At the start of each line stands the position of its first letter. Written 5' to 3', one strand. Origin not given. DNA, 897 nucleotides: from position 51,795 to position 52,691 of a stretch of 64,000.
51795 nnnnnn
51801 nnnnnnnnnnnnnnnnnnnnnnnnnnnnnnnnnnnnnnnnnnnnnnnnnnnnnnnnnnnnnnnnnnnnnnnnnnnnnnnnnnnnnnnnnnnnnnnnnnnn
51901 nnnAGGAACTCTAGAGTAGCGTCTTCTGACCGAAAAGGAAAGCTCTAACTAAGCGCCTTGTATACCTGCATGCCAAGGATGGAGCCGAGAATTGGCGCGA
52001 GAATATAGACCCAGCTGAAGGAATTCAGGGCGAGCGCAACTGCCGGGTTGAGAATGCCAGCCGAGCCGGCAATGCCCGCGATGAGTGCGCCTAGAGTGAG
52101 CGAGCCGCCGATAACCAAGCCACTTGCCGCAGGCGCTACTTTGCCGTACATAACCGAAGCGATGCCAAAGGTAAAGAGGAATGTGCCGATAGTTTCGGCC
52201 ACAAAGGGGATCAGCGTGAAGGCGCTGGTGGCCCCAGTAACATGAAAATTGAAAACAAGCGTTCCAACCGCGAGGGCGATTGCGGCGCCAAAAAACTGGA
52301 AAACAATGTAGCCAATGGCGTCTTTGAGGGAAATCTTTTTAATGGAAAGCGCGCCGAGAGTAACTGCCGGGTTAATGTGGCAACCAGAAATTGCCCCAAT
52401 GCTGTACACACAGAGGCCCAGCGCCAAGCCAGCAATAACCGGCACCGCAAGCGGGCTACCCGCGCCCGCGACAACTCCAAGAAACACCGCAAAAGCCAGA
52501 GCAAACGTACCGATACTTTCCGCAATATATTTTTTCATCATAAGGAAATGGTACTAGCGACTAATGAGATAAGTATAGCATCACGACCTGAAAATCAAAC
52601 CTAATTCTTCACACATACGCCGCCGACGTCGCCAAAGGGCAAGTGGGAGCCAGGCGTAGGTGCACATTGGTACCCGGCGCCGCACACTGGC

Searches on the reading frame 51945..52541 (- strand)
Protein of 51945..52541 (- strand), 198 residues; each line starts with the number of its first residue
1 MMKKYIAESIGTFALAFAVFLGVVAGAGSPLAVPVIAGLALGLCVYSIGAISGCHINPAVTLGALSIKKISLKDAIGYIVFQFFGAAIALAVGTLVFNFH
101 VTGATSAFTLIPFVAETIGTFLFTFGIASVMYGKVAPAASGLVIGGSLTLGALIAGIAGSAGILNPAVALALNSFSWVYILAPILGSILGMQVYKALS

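Call 32: search_protein_families(library=pfam, proteins=[window:51945-52541:-], max_evalue=0.001)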
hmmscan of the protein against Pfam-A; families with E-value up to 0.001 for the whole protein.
window:51945-52541:- (198 aa): 1 family
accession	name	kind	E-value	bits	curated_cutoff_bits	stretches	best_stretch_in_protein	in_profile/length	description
PF00230.25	MIP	-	2.1e-20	73.9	25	1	2-194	8-222/222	Major intrinsic protein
